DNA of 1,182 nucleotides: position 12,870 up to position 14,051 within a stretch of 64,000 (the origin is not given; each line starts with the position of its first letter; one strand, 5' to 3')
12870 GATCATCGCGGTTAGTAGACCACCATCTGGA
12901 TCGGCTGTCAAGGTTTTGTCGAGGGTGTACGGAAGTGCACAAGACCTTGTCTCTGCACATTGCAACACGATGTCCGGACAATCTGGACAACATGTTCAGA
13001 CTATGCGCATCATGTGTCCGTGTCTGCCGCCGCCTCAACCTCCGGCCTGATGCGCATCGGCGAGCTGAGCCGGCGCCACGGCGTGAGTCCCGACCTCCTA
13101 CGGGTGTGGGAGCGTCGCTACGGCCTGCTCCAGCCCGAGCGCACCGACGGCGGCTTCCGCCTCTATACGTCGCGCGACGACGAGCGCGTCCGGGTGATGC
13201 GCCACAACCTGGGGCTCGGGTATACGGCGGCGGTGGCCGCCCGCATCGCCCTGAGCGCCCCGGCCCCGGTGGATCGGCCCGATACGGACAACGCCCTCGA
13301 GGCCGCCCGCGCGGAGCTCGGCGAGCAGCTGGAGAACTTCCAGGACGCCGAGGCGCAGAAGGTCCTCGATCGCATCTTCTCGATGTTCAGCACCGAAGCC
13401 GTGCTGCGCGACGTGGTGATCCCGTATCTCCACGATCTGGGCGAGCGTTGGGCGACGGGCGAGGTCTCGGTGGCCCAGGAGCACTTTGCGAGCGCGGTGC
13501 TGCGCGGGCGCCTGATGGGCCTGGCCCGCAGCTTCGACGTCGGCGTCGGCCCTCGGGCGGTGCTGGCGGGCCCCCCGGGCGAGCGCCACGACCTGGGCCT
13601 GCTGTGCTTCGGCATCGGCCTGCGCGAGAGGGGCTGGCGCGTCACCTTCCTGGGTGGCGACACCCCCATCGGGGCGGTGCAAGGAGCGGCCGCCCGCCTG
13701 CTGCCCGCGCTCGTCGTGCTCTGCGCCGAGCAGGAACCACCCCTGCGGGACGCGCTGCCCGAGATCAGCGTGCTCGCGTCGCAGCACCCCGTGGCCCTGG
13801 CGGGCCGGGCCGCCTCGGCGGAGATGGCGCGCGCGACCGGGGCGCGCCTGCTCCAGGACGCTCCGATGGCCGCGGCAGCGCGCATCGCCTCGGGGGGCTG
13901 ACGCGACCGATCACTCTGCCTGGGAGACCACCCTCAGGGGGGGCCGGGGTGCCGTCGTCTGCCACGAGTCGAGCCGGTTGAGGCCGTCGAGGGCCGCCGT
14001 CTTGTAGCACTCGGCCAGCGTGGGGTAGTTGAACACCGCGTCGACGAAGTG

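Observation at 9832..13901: CarH-type B12 photoreceptor divergent from a 5-gene operon with no carotenoid genes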

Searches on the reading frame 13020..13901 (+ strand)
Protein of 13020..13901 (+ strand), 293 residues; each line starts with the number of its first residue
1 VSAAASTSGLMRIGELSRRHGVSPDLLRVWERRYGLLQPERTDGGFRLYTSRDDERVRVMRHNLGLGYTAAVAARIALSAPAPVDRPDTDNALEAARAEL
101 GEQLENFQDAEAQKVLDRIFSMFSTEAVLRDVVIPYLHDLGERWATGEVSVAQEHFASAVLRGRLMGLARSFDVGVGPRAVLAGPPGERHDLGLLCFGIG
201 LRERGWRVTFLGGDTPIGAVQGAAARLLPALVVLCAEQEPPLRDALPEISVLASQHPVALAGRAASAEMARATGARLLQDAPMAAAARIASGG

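Call 3: search_protein_families(library=pfam, proteins=[window:13050-13901:+], max_evalue=0.01)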
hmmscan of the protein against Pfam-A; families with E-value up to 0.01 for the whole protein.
window:13050-13901:+ (283 aa): 5 families
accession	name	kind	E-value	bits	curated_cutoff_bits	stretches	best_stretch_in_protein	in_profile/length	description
PF13411.12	MerR_1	-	1.4e-14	54.4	21.6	1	1-66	1-65/69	MerR HTH family regulatory protein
PF00376.29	MerR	-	5.5e-12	45.7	28.2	1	2-39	1-38/38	MerR family regulatory protein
PF02607.22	B12-binding_2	-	4.7e-11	43.2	23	1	88-154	3-69/74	B12 binding domain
PF01527.26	HTH_Tnp_1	-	0.0029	18.2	24.1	1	2-29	25-54/75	Transposase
PF02310.24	B12-binding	-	0.0056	17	32.1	1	169-224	2-57/121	B12 binding domain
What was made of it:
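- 13020..13901 (+): carH-like gene (MerR wHTH + four-helix bundle + Rossmann B12-binding domain). GTG 13020 gives 293 aa; the alternative ATG 13050 gives 283 aa. Pfam MerR_1, MerR and B12-binding_2 (call 3).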

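Call 5: find_homologous_proteins(query=window:13050-13901:+, max_evalue=1e-10)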
Query window:13050-13901:+ (283 aa): 3896 proteins with E <= 1e-10 among 8000 candidates; the best 120 are listed.
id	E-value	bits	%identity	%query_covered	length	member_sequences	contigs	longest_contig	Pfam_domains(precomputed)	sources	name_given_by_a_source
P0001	4.6e-167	572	94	95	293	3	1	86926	PF00376.30,PF13411.13,PF02607.23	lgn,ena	-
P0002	9.1e-164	562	93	95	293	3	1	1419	PF00376.30,PF13411.13,PF02607.23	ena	-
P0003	5.9e-154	529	86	100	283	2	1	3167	PF00376.30,PF13411.13,PF02607.23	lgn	-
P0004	1.5e-147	508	83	100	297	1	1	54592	PF00376.30,PF13411.13,PF02607.23,PF02310.25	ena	-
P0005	1.4e-144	499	82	100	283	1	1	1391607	PF00376.30,PF13411.13,PF02607.23,PF02310.25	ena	-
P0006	5.4e-140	484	81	100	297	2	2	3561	PF00376.30,PF13411.13,PF02607.23,PF02310.25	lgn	-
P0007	1.0e-138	479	79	95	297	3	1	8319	PF00376.30,PF13411.13,PF02607.23,PF02310.25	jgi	jgi:DNA-binding transcriptional MerR regulator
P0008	1.5e-138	479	80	100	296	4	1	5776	PF00376.30,PF13411.13,PF02607.23,PF02310.25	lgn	-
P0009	9.0e-137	473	79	100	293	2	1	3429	PF00376.30,PF13411.13,PF02607.23,PF02310.25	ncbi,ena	-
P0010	7.9e-136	470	77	100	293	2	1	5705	PF00376.30,PF13411.13,PF02607.23,PF02310.25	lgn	-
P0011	1.6e-135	469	78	100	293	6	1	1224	PF00376.30,PF13411.13,PF02607.23,PF02310.25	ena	-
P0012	2.9e-121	422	69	95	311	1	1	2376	PF00376.30,PF13411.13,PF02607.23,PF02310.25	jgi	jgi:DNA-binding transcriptional MerR regulator/methylmalonyl-CoA mutase cobalamin-binding subunit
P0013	3.4e-119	415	69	95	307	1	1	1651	PF00376.30,PF13411.13,PF02607.23,PF02310.25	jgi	jgi:MerR family transcriptional regulator, light-induced transcriptional regulator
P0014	3.9e-119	415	69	95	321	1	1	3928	PF00376.30,PF13411.13,PF02607.23,PF02310.25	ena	-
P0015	7.9e-119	414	70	95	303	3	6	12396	PF00376.30,PF13411.13,PF02607.23,PF02310.25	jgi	jgi:MerR family transcriptional regulator, light-induced transcriptional regulator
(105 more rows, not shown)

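Call 8: find_related_loci(query=A1, collection=genome_contigs, flank=10000)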
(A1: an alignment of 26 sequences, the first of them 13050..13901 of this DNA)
Query A1 (283 aa) in genome_contigs; peptide patterns used: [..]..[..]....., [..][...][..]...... (x = any residue, [..] = any of these).
599 stretches matched a pattern (row limit reached: there are more); 589 encode a relative of the query (tblastn E <= 1e-3); the best 80 are kept; 80 distinct loci.
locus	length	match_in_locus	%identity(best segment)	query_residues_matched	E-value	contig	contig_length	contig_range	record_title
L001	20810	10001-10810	79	1-270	1e-136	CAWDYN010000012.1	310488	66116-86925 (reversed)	MAG: uncultured Thermoleophilia bacterium isolate MFD05684.bin.2.218 genome assembly, contig: contig_89391, whole genome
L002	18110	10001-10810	65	1-270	1e-114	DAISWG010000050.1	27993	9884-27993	MAG TPA_asm: Miltoncostaeaceae bacterium isolate CTOTU2304 NODE_793_length_27993_cov_7.362553, whole genome shotgun sequ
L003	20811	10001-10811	85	1-270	3e-108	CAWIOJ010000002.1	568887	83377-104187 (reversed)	MAG: uncultured Thermoleophilia bacterium isolate MFD05442.bin.2.85 genome assembly, contig: contig_11232, whole genome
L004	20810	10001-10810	66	1-270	9e-105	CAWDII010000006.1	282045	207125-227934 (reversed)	MAG: uncultured Thermoleophilia bacterium isolate MFD04651.bin.2.23 genome assembly, contig: contig_3067, whole genome s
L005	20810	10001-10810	64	1-270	8e-103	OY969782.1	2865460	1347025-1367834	MAG: Miltoncostaeaceae bacterium isolate MFD01275.bin.c.3 genome assembly, chromosome: 1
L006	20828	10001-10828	53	1-279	1e-82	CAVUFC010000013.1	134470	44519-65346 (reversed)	MAG: uncultured Solirubrobacteraceae bacterium isolate MFD04944.bin.2.43 genome assembly, contig: contig_22157, whole ge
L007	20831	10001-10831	54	1-280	1e-81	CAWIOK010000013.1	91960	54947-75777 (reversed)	MAG: uncultured Solirubrobacterales bacterium isolate MFD05442.bin.1.93 genome assembly, contig: contig_61418, whole gen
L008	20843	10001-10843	54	1-281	4e-81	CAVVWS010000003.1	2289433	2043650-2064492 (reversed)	MAG: uncultured Solirubrobacteraceae bacterium isolate MFD06742.bin.2.298 genome assembly, contig: contig_21282, whole g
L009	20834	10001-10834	51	1-279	2e-79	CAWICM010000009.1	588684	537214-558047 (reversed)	MAG: uncultured Solirubrobacterales bacterium isolate MFD09603.bin.1.21 genome assembly, contig: contig_4095, whole geno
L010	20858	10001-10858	49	1-281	8e-80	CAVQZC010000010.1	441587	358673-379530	MAG: uncultured Actinomycetes bacterium isolate MFD06714.bin.2.153 genome assembly, contig: contig_48147, whole genome s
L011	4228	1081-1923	54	1-280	3e-79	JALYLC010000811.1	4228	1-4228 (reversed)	MAG: Actinomycetota bacterium isolate AFD bin29 SD1484-86_k127_528546, whole genome shotgun sequence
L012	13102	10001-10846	54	1-280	3e-79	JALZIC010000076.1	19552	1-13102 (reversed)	MAG: Actinomycetota bacterium isolate MOJ bin4 SC8837-39_k127_1617328, whole genome shotgun sequence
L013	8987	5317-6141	50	1-276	3e-78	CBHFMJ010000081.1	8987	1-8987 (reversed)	MAG TPA_asm: uncultured bacterium isolate SRR16095330_metabat2_9 genome assembly, contig: ERZ27337130.242, whole genome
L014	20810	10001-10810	49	1-281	4e-78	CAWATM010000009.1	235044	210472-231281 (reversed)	MAG: uncultured Gaiellaceae bacterium isolate MFD02840.bin.1.248 genome assembly, contig: contig_4269, whole genome shot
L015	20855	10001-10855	48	1-279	5e-78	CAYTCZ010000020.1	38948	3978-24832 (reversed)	MAG TPA_asm: uncultured Gaiellales bacterium isolate SRP321284_co1_134 genome assembly, contig: NODE_1150_length_38948_c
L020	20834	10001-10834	49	1-279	2e-77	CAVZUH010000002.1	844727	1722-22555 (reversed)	MAG: uncultured Actinomycetota bacterium isolate MFD06742.bin.2.313 genome assembly, contig: contig_14396, whole genome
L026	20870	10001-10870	51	1-280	3e-76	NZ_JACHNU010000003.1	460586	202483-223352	Conexibacter arvalis strain DSM 23288 Ga0070575_03, whole genome shotgun sequence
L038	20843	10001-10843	48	1-281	9e-74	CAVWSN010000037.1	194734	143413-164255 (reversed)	MAG: uncultured Thermoleophilaceae bacterium isolate MFD05454.bin.2.130 genome assembly, contig: contig_7679, whole geno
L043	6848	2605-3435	50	2-280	2e-73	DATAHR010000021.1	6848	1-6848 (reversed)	MAG TPA_asm: Gaiellales bacterium isolate SMAG_U6862 k141_1770775, whole genome shotgun sequence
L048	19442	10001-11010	48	1-279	4e-73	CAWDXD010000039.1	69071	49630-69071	MAG: uncultured Actinomycetes bacterium isolate MFD05841.bin.2.133 genome assembly, contig: contig_69510, whole genome s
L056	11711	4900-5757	48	1-280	8e-72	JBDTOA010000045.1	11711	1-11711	MAG: Dermatophilaceae bacterium isolate cluster3_bin.163 NODE_23966_length_11711_cov_75.240906, whole genome shotgun seq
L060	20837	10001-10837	51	1-280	2e-71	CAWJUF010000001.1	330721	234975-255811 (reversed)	MAG: uncultured Actinomycetes bacterium isolate MFD09018.bin.3.3 genome assembly, contig: contig_10179, whole genome sho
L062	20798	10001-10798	50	1-268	3e-71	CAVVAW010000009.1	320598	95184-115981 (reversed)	MAG: uncultured Actinomycetes bacterium isolate MFD08669.bin.1.88 genome assembly, contig: contig_4052, whole genome sho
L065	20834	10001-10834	48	1-276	1e-70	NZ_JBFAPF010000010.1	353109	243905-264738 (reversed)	Kribbella sp. NPDC049584 NPDC049584_147_F3.ctg-0010, whole genome shotgun sequence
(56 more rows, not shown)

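Call 16: search_protein_families(library=ncbifam, proteins=[window:13020-13901:+], max_evalue=1)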
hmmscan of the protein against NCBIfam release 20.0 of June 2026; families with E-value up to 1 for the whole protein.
window:13020-13901:+ (293 aa): 17 families
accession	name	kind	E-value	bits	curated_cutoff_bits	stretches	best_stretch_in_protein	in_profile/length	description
NF052513.1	TransRegCarH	equivalog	1.2e-49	169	400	1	7-281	3-267/274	HTH-type transcriptional repressor CarH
NF007069.0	PRK09514.1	equivalog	2.7e-11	43.6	143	1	11-70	2-61/141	Zn(2+)-responsive transcriptional regulator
TIGR02043.1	ZntR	equivalog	6.6e-11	42.5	167.95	1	11-70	2-61/131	Zn(2+)-responsive transcriptional regulator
NF011617.0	PRK15043.1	equivalog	6.8e-11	41.9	417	1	10-67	3-60/243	HTH-type transcriptional regulator MlrA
TIGR02047.1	CadR-PbrR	equivalog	5.5e-08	32.9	151.45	1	11-65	1-55/127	Cd(II)/Pb(II)-responsive transcriptional regulator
TIGR02051.1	MerR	equivalog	1.1e-06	28.9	150.85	1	12-70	1-59/124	mercury resistance transcriptional regulator MerR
NF047375.1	HeatShock_HspR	equivalog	7.4e-06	25.9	105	1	15-61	8-53/92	heat shock protein transcriptional repressor HspR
NF047377.1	heat_HspR_dupli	exception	1.5e-05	24.6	300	1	23-62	18-56/214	heat shock protein transcriptional repressor HspR, fused homodimer type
TIGR02044.1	CueR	equivalog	3.3e-05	23.9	147.4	1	11-69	1-59/127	Cu(I)-responsive transcriptional regulator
NF050798.1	TF_FtsR_Actino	equivalog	0.0014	18.8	150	1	27-59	22-53/223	transcriptional regulator FtsR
NF010315.0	PRK13752.1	subfamily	0.0027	17.7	261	1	12-70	9-67/144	mercury resistance transcriptional regulator MerR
TIGR01950.1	SoxR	equivalog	0.016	15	116.9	1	11-74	2-64/142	redox-sensitive transcriptional activator SoxR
NF047595.1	IS66_ISRel24_TnpA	equivalog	0.037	14.6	74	1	5-35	16-46/113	IS66-like element accessory protein TnpA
NF041849.1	trans_regNmlR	equivalog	0.045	13.8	175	1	11-110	1-101/117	stress response transcriptional regulator NmlR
TIGR02054.1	MerD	equivalog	0.05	14.1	103.65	1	12-80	5-73/120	mercuric resistance transcriptional repressor MerD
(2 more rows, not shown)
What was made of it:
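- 13020..13901 (+): NCBIfam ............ matches end to end at 169 bits, below the 400-bit equivalog cut-off (call 16).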

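Call 31: search_protein_families(library=pfam, proteins=[L010:11894-14875:+, L026:9109-9627:-, L048:5262-6503:-, L065:6705-8636:-, L038:9640-9879:-, L056:3432-4763:-, L020:11352-12239:+, L043:1851-2465:-, L062:11063-12424:-, L060:10918-11379:+], max_evalue=0.001)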
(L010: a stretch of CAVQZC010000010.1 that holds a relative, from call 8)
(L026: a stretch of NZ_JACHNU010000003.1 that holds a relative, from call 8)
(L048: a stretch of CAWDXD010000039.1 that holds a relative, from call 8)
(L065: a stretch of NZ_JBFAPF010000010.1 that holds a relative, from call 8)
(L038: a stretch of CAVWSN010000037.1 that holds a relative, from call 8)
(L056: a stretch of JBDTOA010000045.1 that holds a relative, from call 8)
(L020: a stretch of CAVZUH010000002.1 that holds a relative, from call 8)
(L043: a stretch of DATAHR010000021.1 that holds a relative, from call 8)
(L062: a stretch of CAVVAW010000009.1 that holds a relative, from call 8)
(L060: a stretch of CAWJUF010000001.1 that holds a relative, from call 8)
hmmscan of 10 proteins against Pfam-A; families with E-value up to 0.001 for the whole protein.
L010:11894-14875:+ (993 aa): 6 families
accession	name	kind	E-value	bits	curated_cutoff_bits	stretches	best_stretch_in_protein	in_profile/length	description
PF03176.21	MMPL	-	4.7e-114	381.2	20.5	2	348-670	2-332/333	MMPL family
PF13460.12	NAD_binding_10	-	4.3e-15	56.5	27.2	1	7-140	1-145/184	NAD(P)H-binding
PF05368.20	NmrA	-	8.1e-09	35.9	27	1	2-190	4-205/298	NmrA-like family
PF01370.27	Epimerase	-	1.5e-08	34.8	20.9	1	3-103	1-114/240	NAD dependent epimerase/dehydratase family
PF12349.14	Sterol-sensing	-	6.3e-06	26.6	22.3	0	842-974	7-137/153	Sterol-sensing domain of SREBP cleavage-activation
PF04321.23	RmlD_sub_bind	-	0.00027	20.5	27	1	1-92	1-82/287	RmlD substrate binding domain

L026:9109-9627:- (172 aa): 1 family
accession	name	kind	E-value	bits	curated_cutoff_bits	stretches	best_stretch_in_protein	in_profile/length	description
PF02469.27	Fasciclin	-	1.6e-35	122.4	22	1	51-171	2-123/123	Fasciclin domain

L048:5262-6503:- (413 aa): 5 families
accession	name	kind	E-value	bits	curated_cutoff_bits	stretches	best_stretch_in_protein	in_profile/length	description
PF00106.31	adh_short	-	9e-43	146.5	26.6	1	6-187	1-188/195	short chain dehydrogenase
PF13561.12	adh_short_C2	-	2.8e-32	112.6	27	1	12-189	1-184/236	Enoyl-(Acyl carrier protein) reductase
PF10604.15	Polyketide_cyc2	-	1.9e-14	54.6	27.4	1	273-407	3-138/142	Polyketide cyclase / dehydrase and lipid transport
PF08659.16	KR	-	1.3e-08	35.4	22.6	1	9-177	4-174/180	KR domain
PF13460.12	NAD_binding_10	-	3.6e-05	24.2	27.2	1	12-68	1-59/184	NAD(P)H-binding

L065:6705-8636:- (643 aa): 9 families
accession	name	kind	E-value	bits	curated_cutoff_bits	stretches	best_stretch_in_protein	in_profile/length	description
PF02353.26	CMAS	-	3.9e-83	279.3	27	1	356-622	6-272/273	Mycolic acid cyclopropane synthetase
PF07103.16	DUF1365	-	2.5e-62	211.1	25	1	14-235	2-233/235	Protein of unknown function (DUF1365)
PF13649.12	Methyltransf_25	-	6.5e-16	59.2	27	1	416-509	1-97/97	Methyltransferase domain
PF08241.18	Methyltransf_11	-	2.6e-12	47.6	21.2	1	417-512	1-94/95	Methyltransferase domain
PF13489.12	Methyltransf_23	-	8.4e-12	45.6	27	1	399-534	8-138/164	Methyltransferase domain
PF08242.18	Methyltransf_12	-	1.1e-11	45.8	30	1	417-510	1-97/98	Methyltransferase domain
PF13847.12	Methyltransf_31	-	3.6e-08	33.6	27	1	412-516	3-112/145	Methyltransferase domain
PF06325.19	PrmA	-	4.1e-05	23.7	22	1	410-530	159-275/296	Ribosomal protein L11 methyltransferase (PrmA)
PF05175.20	MTS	-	0.0007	19.7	23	0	412-482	31-104/170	Methyltransferase small domain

L038:9640-9879:- (79 aa): 1 family
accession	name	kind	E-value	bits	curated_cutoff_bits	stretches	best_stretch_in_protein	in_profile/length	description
PF04070.17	DUF378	-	2.1e-20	72.8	25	1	3-62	2-58/60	Domain of unknown function (DUF378)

L056:3432-4763:- (443 aa): 7 families
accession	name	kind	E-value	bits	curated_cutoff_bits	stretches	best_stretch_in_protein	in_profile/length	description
PF01593.30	Amino_oxidase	-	1.3e-23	84.5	19.8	1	35-299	1-266/443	Flavin containing amine oxidoreductase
PF13450.12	NAD_binding_8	-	3.2e-15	56.6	21.9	1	30-100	1-68/68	NAD(P)-binding Rossmann-like domain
PF01266.30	DAO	-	4e-10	40.2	27.9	1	28-66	2-41/353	FAD dependent oxidoreductase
PF13454.12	NAD_binding_9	-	1.7e-05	25.3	21.8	0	254-287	119-152/155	FAD-NAD(P)-binding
PF07992.20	Pyr_redox_2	-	9.9e-05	22.3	26.1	0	27-60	2-178/291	Pyridine nucleotide-disulphide oxidoreductase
PF00890.30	FAD_binding_2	-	0.00051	19.8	20.4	1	28-64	2-39/414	FAD binding domain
PF12831.13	FAD_oxidored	-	0.00072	19.4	27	0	28-68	2-43/416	FAD dependent oxidoreductase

L020:11352-12239:+ (295 aa): 2 families
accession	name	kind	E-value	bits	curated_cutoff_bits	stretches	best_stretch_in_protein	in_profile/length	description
PF00211.25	Guanylate_cyc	-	2e-10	41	21.9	1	140-288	9-176/183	Adenylate and Guanylate cyclase catalytic domain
PF12697.13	Abhydrolase_6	-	0.00022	22.4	26.3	1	19-119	114-216/217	Alpha/beta hydrolase family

L043:1851-2465:- (204 aa): 1 family
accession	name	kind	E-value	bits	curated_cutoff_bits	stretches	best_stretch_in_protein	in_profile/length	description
PF04213.18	HtaA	-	4.1e-05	24.7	24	1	80-182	38-151/164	Htaa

L062:11063-12424:- (453 aa): 2 families
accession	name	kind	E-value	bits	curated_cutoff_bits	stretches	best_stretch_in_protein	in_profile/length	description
PF03441.19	FAD_binding_7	-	4.1e-72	242.3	27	1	264-449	1-200/203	FAD binding domain of DNA photolyase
PF00875.24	DNA_photolyase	-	6.8e-44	150.1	26.6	1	7-165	1-158/164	DNA photolyase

L060:10918-11379:+ (153 aa): 0 families

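Call 33: search_solved_structures(query=window:13020-13901:+, max_evalue=0.001, show_alignments=2)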
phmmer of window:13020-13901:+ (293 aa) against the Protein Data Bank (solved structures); distinct sequences matched with E-value up to 0.001: 15.
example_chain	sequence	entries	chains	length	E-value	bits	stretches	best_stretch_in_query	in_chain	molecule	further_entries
3whp_A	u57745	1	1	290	1.1e-38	136.5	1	5-285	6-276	Probable transcriptional regulator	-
5c8d_A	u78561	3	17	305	1.4e-38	136.1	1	6-285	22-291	Light-dependent transcriptional regulator CarH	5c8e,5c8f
8c35_A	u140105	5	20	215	1.5e-25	93.4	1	111-285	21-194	Probable transcriptional regulator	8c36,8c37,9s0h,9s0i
5c8a_A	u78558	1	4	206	6.1e-25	91.4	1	111-285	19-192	Light-dependent transcriptional regulator CarH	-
8c31_A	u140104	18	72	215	7.9e-25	91.1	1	111-285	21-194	Probable transcriptional regulator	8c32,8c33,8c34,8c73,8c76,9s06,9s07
8jbs_A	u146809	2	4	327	2.7e-15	59.8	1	13-236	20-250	Putative cobalamin binding protein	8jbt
8j2y_A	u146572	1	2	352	5.9e-08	35.7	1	116-288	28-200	GGDEF domain-containing protein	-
4ua1_A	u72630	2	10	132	2.3e-06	30.5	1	11-70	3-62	Regulatory protein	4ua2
2jml_A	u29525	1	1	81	4e-06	29.7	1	11-73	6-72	DNA BINDING DOMAIN/TRANSCRIPTIONAL REGULATOR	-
6jgf_A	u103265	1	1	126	1.7e-05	27.7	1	11-92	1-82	CadR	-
8j2w_A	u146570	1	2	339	2.2e-05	27.3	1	96-235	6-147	Cobalamin-binding protein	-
8j2x_A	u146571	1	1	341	2.2e-05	27.3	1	96-235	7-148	Cobalamin-binding protein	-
6jgv_A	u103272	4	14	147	2.4e-05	27.2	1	11-92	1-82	CadR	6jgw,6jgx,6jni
6jyw_A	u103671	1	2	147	4.9e-05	26.1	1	11-70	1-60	CadR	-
7te2_A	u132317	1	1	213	0.00029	23.6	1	137-278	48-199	AerR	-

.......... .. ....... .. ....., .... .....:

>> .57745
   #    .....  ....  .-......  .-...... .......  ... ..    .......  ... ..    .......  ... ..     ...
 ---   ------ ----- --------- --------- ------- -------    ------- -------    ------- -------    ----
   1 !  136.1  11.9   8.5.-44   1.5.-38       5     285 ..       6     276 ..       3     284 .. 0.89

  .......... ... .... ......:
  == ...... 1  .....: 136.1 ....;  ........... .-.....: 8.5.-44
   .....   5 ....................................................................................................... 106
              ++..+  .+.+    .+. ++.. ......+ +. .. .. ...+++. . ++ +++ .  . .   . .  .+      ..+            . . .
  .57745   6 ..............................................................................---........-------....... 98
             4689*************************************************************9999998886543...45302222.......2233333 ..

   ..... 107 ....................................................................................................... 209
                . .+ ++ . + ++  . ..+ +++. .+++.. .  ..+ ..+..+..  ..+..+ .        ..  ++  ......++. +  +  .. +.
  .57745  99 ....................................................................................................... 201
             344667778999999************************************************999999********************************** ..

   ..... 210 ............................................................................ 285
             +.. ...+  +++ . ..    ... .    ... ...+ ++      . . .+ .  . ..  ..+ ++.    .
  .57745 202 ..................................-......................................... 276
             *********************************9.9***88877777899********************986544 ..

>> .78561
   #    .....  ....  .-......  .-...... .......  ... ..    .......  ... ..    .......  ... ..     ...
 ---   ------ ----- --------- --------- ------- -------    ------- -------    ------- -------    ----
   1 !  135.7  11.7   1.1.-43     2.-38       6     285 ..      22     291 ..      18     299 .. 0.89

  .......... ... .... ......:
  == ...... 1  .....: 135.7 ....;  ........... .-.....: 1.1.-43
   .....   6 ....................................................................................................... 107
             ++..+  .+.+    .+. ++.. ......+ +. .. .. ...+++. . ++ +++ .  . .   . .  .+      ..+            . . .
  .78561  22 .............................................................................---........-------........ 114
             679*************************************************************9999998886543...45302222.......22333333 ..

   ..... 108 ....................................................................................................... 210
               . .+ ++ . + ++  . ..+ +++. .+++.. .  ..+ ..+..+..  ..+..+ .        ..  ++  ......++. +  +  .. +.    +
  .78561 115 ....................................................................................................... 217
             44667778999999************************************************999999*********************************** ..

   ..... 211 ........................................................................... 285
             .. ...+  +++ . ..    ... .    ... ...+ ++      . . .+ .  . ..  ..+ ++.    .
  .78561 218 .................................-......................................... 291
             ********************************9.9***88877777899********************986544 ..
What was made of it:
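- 13020..13901 (+): TtCarH 5C8D/3WHP E=1e-38 over residues 5-285 (call 33).
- Full-length homology to T. thermophilus CarH, E=1e-38 (call 33). The tetramer-interface residue Gly160 is Asp (call 33 alignment). There is no His after the Trp of Wx9EH (call 33).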

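Call 60: search_protein_families(library=pfam, proteins=[L010:10891-11355:+, L060:10918-11379:+], max_evalue=5)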
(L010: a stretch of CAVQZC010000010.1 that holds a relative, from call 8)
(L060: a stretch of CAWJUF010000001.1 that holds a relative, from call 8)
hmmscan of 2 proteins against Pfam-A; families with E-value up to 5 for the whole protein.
L010:10891-11355:+ (155 aa): 0 families

L060:10918-11379:+ (153 aa): 0 families
